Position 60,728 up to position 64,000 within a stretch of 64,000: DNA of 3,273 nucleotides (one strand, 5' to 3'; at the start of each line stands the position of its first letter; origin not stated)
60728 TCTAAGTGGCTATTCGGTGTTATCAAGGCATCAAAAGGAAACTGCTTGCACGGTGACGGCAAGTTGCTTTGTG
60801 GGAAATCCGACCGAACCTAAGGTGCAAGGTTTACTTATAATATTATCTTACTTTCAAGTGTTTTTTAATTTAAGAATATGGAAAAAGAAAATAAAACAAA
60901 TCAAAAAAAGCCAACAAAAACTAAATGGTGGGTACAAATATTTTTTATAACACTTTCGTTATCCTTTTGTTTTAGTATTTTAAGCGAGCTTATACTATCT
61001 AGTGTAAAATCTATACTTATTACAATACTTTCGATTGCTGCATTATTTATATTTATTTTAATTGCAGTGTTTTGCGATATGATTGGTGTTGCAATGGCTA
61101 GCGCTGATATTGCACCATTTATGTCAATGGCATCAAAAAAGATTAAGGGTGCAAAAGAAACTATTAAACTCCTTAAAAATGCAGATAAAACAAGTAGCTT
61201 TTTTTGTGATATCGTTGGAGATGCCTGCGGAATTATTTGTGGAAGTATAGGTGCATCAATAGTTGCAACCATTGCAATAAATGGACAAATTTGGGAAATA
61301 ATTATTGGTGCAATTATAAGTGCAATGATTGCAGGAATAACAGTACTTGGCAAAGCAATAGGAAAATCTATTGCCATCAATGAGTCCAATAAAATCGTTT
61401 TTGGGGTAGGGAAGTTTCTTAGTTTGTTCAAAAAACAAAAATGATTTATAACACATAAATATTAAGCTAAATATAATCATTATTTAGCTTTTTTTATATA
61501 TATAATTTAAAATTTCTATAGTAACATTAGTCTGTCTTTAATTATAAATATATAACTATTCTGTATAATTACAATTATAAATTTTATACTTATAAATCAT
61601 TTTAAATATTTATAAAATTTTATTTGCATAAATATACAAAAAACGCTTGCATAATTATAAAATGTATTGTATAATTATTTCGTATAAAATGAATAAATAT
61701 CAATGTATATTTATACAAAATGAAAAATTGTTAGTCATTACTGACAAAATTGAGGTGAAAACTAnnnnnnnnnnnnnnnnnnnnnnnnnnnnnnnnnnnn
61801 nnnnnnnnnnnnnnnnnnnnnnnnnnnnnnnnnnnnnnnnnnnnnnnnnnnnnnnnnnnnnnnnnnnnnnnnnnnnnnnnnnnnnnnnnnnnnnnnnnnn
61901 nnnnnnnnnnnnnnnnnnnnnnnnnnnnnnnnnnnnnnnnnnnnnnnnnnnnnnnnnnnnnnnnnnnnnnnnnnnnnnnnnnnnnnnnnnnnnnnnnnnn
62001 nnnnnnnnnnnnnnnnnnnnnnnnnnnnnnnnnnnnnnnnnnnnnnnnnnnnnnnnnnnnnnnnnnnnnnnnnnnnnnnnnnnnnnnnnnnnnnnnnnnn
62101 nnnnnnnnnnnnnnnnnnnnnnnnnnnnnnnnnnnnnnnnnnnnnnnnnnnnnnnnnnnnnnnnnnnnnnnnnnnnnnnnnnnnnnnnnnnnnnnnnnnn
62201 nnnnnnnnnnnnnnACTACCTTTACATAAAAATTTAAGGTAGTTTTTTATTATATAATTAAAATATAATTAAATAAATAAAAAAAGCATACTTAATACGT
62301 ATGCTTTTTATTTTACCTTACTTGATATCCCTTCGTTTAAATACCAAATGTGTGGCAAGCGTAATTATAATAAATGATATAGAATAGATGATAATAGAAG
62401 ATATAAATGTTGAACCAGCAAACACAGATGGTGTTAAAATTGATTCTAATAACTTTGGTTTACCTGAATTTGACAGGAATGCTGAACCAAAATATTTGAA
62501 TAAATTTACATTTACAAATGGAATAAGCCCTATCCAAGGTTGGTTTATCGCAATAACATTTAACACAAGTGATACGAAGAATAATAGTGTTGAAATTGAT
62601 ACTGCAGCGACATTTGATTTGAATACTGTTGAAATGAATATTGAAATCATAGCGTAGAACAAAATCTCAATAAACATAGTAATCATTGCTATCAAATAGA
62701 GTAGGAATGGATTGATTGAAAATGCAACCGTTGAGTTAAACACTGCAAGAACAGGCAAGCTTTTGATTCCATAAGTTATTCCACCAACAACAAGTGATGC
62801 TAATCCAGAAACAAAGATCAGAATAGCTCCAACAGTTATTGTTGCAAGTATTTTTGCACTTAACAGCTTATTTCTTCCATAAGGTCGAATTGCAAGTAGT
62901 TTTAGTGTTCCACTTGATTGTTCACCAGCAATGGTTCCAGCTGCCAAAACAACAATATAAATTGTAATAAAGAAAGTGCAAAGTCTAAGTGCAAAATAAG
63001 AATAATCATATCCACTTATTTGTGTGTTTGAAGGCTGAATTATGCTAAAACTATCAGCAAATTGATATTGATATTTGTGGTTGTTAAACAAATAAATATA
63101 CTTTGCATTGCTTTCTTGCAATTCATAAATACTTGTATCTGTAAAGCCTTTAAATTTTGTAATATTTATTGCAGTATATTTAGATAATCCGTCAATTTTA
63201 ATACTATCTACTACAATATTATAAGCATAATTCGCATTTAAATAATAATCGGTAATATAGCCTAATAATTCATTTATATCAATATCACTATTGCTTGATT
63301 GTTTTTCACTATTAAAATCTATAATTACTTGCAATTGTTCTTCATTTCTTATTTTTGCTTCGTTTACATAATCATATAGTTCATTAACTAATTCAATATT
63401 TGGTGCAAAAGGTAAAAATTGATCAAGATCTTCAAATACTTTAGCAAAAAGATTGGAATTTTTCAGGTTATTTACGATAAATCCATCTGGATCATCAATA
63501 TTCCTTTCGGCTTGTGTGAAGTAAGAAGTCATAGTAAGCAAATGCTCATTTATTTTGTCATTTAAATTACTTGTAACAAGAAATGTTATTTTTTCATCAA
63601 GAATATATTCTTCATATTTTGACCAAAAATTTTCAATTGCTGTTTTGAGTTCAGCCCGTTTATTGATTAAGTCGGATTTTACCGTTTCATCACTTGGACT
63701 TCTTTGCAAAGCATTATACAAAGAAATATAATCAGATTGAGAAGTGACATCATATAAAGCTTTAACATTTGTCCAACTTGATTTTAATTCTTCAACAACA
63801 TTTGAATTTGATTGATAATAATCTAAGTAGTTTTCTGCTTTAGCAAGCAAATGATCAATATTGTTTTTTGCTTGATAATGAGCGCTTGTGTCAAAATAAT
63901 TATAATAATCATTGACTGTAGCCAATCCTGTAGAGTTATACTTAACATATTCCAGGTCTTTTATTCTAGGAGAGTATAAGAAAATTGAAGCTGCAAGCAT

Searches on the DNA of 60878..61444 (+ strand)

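Call 15: search_rna_families(sources=[L001, L002, L003], threshold=gathering)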
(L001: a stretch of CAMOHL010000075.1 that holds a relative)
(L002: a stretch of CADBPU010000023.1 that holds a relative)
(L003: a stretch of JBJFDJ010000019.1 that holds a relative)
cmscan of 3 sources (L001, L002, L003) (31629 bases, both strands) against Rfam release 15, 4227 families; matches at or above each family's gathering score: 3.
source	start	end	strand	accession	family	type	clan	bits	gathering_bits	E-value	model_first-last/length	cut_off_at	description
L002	1411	1992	+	RF01071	OLE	Gene;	-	369.6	50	2.5e-105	1-616/616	no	Ornate Large Extremophilic RNA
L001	3253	3836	+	RF01071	OLE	Gene;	-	366.9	50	1.7e-104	1-616/616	no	Ornate Large Extremophilic RNA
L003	7150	7727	+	RF01071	OLE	Gene;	-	351.9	50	4.7e-100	1-616/616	no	Ornate Large Extremophilic RNA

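Call 28: search_rna_families(sources=[L008, L009, L010, L011], threshold=gathering)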
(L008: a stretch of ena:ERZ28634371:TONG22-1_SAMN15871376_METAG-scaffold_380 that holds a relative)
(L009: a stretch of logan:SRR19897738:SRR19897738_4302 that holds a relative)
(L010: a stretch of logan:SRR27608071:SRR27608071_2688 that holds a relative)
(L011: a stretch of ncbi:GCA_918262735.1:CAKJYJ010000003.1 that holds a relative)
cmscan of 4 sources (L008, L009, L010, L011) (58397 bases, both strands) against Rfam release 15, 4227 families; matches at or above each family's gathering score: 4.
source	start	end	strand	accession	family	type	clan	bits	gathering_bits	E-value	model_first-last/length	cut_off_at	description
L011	6312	6908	+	RF01071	OLE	Gene;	-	375.3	50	1e-106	1-616/616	no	Ornate Large Extremophilic RNA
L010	6406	6986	+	RF01071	OLE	Gene;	-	373.4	50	3.5e-106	1-616/616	no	Ornate Large Extremophilic RNA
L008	6403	6994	+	RF01071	OLE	Gene;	-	367.1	50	2.6e-104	1-616/616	no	Ornate Large Extremophilic RNA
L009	6381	6959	+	RF01071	OLE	Gene;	-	353.6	50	2.6e-100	1-616/616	no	Ornate Large Extremophilic RNA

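Call 59: search_rna_families(sources=[L012, L013, L016, L020, L022, L027, L037, L040, L042, L058, L061, L032, L051, L099, L095, L116, L065, L081, L079, L045], threshold=gathering)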
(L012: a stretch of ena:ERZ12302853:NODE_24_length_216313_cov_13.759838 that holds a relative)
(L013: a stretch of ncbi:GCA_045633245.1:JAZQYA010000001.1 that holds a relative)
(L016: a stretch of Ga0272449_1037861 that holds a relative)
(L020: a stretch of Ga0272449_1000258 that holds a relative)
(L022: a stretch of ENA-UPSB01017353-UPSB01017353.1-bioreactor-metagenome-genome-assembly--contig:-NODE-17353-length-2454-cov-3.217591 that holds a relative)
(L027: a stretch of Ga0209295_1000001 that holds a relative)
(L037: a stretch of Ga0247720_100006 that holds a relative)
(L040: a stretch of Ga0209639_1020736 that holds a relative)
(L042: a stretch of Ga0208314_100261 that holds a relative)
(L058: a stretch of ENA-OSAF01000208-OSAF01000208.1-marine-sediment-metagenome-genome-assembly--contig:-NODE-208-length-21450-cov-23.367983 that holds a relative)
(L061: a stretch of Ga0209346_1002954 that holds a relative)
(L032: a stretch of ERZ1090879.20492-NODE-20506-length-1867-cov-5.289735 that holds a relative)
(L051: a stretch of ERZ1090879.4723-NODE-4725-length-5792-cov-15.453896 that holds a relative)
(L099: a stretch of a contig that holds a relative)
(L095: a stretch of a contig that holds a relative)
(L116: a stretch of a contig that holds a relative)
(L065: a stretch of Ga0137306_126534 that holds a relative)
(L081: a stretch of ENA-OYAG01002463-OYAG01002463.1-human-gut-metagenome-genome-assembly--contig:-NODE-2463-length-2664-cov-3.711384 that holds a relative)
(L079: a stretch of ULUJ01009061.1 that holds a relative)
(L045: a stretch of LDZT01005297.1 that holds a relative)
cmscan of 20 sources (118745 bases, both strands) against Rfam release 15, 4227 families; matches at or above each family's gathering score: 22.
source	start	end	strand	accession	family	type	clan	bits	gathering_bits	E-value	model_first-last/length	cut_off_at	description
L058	8043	8652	+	RF01071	OLE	Gene;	-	529.7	50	3.1e-152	1-616/616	no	Ornate Large Extremophilic RNA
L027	775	1389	-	RF01071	OLE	Gene;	-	527.4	50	1.5e-151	1-616/616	no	Ornate Large Extremophilic RNA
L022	1056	1675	+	RF01071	OLE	Gene;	-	525.9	50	4.1e-151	1-616/616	no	Ornate Large Extremophilic RNA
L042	1616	2231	+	RF01071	OLE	Gene;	-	523.4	50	2.3e-150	1-616/616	no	Ornate Large Extremophilic RNA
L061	2115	2731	-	RF01071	OLE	Gene;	-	514.2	50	1.2e-147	1-616/616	no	Ornate Large Extremophilic RNA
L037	225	825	-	RF01071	OLE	Gene;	-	513.1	50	2.6e-147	1-616/616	no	Ornate Large Extremophilic RNA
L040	589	1197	+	RF01071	OLE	Gene;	-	506.3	50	2.7e-145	1-616/616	no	Ornate Large Extremophilic RNA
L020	2286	2896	-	RF01071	OLE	Gene;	-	490.9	50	9.8e-141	1-616/616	no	Ornate Large Extremophilic RNA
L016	695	1303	+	RF01071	OLE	Gene;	-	490.7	50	1.1e-140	1-616/616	no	Ornate Large Extremophilic RNA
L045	2835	3454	+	RF01071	OLE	Gene;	-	480.3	50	1.4e-137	1-616/616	no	Ornate Large Extremophilic RNA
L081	1226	1826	-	RF01071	OLE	Gene;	-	413.7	50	8.1e-118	1-616/616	no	Ornate Large Extremophilic RNA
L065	94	691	+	RF01071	OLE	Gene;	-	409.4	50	1.5e-116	1-616/616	no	Ornate Large Extremophilic RNA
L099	2663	3252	-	RF01071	OLE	Gene;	-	391.8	50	2.4e-111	1-616/616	no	Ornate Large Extremophilic RNA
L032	977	1555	-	RF01071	OLE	Gene;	-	385.3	50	2.2e-109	1-616/616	no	Ornate Large Extremophilic RNA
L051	3167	3747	-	RF01071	OLE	Gene;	-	362.2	50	1.5e-102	1-616/616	no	Ornate Large Extremophilic RNA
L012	6350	6942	+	RF01071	OLE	Gene;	-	340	50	5.7e-96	1-616/616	no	Ornate Large Extremophilic RNA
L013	6368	6979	+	RF01071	OLE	Gene;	-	334.2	50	3e-94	1-616/616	no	Ornate Large Extremophilic RNA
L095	3522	4077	-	RF01071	OLE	Gene;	-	328.7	50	1.3e-92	1-616/616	no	Ornate Large Extremophilic RNA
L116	762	1281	-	RF01071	OLE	Gene;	-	325.5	50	1.1e-91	1-616/616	no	Ornate Large Extremophilic RNA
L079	480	1057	+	RF01071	OLE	Gene;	-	299.7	50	5.2e-84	1-616/616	no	Ornate Large Extremophilic RNA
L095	2649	2722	-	RF00005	tRNA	Gene; tRNA;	CL00001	68.6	29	1.4e-12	1-71/71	no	tRNA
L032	2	74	+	RF00005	tRNA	Gene; tRNA;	CL00001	64.5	29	1.9e-11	1-71/71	no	tRNA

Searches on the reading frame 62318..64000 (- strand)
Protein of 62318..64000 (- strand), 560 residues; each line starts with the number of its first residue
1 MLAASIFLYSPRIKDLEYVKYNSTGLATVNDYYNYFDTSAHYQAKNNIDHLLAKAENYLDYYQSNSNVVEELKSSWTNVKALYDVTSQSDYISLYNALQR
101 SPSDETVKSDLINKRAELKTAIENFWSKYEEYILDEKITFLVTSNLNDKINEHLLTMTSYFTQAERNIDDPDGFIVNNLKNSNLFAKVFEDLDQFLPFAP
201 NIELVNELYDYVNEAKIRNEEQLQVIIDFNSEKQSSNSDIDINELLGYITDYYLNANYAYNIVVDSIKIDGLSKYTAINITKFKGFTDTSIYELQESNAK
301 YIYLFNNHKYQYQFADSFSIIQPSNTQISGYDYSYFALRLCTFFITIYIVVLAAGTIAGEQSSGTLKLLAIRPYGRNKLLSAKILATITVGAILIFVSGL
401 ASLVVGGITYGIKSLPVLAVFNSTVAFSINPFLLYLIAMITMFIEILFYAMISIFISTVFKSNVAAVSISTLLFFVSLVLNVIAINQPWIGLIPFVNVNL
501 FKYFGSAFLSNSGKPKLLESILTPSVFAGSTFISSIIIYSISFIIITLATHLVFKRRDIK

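Call 4: search_protein_families(library=pfam, proteins=[window:62318-64000:-], max_evalue=0.01)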
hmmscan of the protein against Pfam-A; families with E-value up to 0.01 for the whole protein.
window:62318-64000:- (560 aa): 3 families
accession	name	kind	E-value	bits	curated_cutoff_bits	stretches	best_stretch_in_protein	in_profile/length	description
PF12679.13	ABC2_membrane_2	-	9.6e-17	61.6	27.2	1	311-559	72-283/283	ABC-2 family transporter protein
PF12730.13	ABC2_membrane_4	-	3.5e-09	37.3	27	1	324-476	39-178/179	ABC-2 family transporter protein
PF12698.13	ABC2_membrane_3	-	0.0024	17.5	31.6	1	215-547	50-342/347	ABC-2 family transporter protein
